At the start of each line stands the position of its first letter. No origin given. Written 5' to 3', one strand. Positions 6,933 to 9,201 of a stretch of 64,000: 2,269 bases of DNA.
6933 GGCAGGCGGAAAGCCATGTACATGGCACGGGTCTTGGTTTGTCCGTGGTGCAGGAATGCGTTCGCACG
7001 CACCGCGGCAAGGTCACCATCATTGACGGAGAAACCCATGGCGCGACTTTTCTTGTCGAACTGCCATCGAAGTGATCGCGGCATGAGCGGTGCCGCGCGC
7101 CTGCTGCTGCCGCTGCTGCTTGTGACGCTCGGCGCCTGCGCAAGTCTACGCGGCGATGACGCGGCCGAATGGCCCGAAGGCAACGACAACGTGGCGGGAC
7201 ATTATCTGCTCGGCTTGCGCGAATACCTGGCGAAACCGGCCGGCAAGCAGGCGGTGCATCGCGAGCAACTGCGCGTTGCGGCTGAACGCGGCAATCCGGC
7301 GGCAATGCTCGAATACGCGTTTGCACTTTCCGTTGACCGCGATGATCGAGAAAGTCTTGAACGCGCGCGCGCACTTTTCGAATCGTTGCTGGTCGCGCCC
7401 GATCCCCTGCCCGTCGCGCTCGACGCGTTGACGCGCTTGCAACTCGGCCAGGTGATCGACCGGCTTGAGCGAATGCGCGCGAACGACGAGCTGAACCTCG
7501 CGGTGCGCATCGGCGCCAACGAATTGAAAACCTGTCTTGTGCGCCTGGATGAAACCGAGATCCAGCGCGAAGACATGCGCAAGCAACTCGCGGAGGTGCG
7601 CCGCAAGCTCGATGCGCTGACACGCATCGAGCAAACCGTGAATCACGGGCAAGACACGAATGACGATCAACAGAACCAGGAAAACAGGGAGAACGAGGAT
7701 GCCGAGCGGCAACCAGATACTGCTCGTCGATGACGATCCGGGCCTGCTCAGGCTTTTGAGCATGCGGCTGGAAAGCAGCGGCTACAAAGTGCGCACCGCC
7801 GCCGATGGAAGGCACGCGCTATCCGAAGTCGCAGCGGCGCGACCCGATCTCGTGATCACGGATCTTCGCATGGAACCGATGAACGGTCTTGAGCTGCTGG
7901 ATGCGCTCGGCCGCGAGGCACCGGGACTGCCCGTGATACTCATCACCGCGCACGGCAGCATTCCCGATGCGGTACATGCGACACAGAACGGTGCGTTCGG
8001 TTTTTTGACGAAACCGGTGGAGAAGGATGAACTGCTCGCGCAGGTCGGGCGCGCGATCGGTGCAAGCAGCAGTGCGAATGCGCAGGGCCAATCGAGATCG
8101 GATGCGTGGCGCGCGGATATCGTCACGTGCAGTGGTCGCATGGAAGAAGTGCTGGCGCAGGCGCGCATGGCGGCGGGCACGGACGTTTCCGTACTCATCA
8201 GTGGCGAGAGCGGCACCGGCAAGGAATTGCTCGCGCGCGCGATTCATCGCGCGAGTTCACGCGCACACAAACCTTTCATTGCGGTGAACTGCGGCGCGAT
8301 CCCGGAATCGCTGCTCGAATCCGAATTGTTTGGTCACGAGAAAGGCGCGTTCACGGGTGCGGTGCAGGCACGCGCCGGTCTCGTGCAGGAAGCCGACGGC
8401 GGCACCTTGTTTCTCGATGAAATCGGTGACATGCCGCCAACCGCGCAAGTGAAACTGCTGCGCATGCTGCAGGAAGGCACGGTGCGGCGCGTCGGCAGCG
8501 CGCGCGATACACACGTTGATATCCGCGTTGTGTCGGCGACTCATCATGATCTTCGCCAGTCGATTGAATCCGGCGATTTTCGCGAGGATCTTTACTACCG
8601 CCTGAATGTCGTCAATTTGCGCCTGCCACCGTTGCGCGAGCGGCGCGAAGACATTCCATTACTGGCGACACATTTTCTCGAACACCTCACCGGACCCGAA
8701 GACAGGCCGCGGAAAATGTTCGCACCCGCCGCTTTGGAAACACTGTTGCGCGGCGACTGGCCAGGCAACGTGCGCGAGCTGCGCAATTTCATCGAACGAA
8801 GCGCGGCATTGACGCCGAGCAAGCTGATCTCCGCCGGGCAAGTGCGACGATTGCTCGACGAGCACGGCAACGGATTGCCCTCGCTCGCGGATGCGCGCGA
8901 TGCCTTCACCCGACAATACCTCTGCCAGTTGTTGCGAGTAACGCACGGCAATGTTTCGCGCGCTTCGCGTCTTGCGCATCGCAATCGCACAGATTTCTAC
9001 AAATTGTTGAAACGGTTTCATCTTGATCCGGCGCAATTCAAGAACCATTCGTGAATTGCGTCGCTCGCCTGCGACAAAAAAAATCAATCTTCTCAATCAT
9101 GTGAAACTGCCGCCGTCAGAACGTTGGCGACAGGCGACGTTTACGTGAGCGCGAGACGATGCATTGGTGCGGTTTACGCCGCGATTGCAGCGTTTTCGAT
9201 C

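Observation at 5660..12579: GlrK/QseG/GlrR-type sigma-54 two-component module directly upstream of an island of three secreted EF-hand proteins and a small OM beta-barrel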

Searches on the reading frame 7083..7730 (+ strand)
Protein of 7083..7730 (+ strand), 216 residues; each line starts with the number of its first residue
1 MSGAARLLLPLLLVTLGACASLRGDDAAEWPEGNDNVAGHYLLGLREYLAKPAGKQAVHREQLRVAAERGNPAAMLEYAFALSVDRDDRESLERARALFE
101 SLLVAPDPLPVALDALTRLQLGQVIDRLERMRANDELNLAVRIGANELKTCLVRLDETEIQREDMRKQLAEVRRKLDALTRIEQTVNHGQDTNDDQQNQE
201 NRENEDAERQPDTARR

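Call 63: search_solved_structures(query=A3, max_evalue=10, show_alignments=2)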
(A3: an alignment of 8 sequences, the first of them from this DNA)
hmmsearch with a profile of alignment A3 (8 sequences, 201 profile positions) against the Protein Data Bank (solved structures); distinct sequences matched with E-value up to 10: 48.
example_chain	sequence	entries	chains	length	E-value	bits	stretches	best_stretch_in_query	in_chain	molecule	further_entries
7x6f_A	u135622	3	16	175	1.5e-21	80.4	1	38-194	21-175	Quorum-sensing regulator protein G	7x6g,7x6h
9m08_A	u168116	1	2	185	7.1e-19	71.6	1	31-194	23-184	Quorum-sensing regulator protein G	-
9m06_A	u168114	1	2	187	8.4e-19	71.4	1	31-194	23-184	Outer membrane lipoprotein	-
6egl_A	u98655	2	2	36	0.064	16.3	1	155-184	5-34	Apo-(GRAND CoilSerL12(DLE)L16C)3 | Apo-(GRAND CoilSerL16CL19(DLE))3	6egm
2xzr_A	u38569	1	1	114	0.072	16.1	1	140-183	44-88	IMMUNOGLOBULIN-BINDING PROTEIN EIBD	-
6egn_A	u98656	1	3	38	0.091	15.8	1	155-184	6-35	Hg(II)(GRAND CoilSerL16CL19(DLE))3-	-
8usc_g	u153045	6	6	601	0.11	15.6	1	102-174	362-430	Isoform 2 of NEDD8 ultimate buster 1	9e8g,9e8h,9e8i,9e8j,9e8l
8usb_g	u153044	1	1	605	0.11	15.6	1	102-174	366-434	NEDD8 ultimate buster 1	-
5kb2_A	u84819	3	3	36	0.13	15.3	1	155-184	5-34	Zn(II)(H2O)(GRAND Coil Ser-L12AL16C)3- | Hg(II)(GRAND CoilSerL12AL16C)3- | Pb(II)(GRAND CoilSerL12AL16C)3-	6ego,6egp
3sjr_A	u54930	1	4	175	0.14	15.2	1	82-140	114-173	Uncharacterized protein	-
7n2y_A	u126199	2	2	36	0.15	15.1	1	155-184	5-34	Apo-(GRAND CoilSerL16CL23C)3 | Pb(II)2-(GRAND CoilSerL16CL23C)3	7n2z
1g6u_A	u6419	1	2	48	0.16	15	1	149-184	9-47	DOMAIN SWAPPED DIMER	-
2kes_A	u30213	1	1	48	0.2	14.7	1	120-154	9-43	Synphilin-1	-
9dwu_B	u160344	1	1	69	0.21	14.6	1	136-182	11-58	REST corepressor 1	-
3zbi_C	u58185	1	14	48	0.27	14.2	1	9-36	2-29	TRAN PROTEIN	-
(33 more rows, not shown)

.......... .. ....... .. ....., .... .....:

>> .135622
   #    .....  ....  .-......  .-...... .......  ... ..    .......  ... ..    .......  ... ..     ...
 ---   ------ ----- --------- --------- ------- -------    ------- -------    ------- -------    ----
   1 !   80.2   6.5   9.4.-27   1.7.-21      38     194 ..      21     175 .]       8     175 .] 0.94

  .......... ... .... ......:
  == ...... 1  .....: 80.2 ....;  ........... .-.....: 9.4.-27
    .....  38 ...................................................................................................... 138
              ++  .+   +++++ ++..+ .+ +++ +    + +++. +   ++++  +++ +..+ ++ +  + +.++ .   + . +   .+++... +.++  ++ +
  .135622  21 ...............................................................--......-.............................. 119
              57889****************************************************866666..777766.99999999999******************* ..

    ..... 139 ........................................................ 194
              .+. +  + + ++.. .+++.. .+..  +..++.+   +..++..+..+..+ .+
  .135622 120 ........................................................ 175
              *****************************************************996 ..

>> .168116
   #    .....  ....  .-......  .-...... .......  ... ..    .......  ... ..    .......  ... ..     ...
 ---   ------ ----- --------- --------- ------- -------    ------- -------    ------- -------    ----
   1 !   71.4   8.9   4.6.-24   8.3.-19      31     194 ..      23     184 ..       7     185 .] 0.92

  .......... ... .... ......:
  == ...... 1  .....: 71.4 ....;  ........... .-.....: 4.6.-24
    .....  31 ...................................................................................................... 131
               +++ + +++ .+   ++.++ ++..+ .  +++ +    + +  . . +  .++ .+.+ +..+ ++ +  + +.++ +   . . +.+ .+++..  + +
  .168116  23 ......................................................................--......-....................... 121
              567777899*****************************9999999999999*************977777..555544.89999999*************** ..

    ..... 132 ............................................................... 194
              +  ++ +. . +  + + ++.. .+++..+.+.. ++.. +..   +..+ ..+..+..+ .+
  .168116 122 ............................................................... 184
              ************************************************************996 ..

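Call 65: search_solved_structures(query=window:7083-7730:+, max_evalue=10, show_alignments=1)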
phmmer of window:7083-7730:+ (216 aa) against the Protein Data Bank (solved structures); distinct sequences matched with E-value up to 10: 6.
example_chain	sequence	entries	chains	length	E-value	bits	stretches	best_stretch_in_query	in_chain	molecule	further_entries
8zla_A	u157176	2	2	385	0.12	15.2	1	102-206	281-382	GTP-binding protein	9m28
8fmc_A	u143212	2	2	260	0.53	13.1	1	134-172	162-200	Kemp Eliminase 1A53-core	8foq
2msv_A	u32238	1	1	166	0.78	12.6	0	135-210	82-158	Mixed lineage kinase domain-like protein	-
6h7w_O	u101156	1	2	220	0.8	12.5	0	110-215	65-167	Putative vacuolar protein sorting-associated protein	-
6zvo_A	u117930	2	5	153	0.93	12.3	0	140-210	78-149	Mixed lineage kinase domain-like protein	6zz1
3o6y_X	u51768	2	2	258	1.3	11.9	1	128-172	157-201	Retro-Aldolase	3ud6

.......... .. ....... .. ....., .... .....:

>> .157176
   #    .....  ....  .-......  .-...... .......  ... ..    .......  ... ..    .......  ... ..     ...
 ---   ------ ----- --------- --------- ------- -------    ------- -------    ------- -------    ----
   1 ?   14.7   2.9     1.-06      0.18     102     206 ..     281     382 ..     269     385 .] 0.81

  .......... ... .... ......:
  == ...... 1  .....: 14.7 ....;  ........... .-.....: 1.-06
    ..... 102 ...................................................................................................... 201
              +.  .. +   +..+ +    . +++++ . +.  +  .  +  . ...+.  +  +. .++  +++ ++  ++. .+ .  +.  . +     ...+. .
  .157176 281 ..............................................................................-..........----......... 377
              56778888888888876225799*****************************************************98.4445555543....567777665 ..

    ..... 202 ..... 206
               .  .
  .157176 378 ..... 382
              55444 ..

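Call 69: search_solved_structures(query=A6, max_evalue=1, show_alignments=1)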
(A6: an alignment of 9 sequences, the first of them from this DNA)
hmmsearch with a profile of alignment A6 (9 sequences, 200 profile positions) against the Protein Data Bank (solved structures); distinct sequences matched with E-value up to 1: 16.
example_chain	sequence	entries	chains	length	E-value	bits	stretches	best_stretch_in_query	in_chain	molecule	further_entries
9uav_C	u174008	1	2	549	0.01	18.8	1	57-114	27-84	Protein sel-1 homolog 1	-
8ket_C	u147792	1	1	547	0.01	18.8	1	57-114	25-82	Protein sel-1 homolog 1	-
8kes_D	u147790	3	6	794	0.014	18.3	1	54-114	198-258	Protein sel-1 homolog 1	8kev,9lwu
9m06_A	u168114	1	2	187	0.018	18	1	144-193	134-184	Outer membrane lipoprotein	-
9m08_A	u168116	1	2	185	0.02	17.9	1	144-192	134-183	Quorum-sensing regulator protein G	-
6drf_A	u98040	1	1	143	0.072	16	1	100-143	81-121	Protein RD3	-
9og0_C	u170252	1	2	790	0.092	15.7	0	58-113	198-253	Protein sel-1 homolog 1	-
7o3j_C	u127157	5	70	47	0.098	15.6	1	5-40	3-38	TrwH protein | TrwH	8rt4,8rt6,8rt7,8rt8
2xzr_A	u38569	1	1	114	0.19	14.6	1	125-181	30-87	IMMUNOGLOBULIN-BINDING PROTEIN EIBD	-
3utk_A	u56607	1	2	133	0.21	14.5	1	4-52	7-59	Lipoprotein outS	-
1w7f_A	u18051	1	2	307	0.34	13.8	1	4-35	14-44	BETA-LACTAMASE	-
4ua1_A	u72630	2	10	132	0.37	13.7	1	121-194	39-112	Regulatory protein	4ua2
9x1w_A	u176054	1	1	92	0.48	13.3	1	97-183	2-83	P57-M4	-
9x1x_A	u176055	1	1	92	0.49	13.3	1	97-183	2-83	P57-M5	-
4bts_A3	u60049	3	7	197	0.61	13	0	168-193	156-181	40S RIBOSOMAL PROTEIN RPS7E | RPS7E | eS7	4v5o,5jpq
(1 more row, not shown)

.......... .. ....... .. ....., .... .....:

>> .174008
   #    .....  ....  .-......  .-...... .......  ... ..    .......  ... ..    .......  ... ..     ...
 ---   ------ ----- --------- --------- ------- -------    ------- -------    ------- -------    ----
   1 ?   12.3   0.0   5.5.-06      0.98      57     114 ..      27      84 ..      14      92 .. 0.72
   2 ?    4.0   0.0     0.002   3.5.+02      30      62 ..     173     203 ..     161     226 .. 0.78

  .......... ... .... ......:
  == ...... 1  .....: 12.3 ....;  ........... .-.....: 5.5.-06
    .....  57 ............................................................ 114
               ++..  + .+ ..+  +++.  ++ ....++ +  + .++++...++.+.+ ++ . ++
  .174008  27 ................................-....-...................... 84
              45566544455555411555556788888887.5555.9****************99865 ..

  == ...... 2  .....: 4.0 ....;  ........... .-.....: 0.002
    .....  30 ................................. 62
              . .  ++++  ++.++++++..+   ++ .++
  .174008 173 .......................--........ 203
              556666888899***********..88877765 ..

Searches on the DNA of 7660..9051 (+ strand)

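Call 84: search_rna_families(source=L089, start=7340, end=7920, threshold=evalue, max_evalue=1)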
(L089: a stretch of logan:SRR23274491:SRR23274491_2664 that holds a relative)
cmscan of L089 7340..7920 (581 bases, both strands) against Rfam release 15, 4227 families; matches with E-value up to 1: 4.
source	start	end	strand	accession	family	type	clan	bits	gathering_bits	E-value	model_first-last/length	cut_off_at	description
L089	7585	7671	+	RF04162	MIR9662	Gene; miRNA;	-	21.1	80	0.57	1-100/100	no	MIR9662 microRNA precursor family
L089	7824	7920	-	RF01400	istR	Gene; antitoxin;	-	18.8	45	0.22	30-130/130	5'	istR Hfq binding RNA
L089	7820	7884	-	RF02837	anti-hemB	Gene; sRNA;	-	17.2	49.5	0.19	1-81/81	no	Burkholderia RNA 7 (anti-hemB)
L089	7561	7733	+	RF00260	HepC_CRE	Cis-reg;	-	16.6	140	0.052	1-176/176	no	Hepatitis C virus (HCV) cis-acting replication element (CRE)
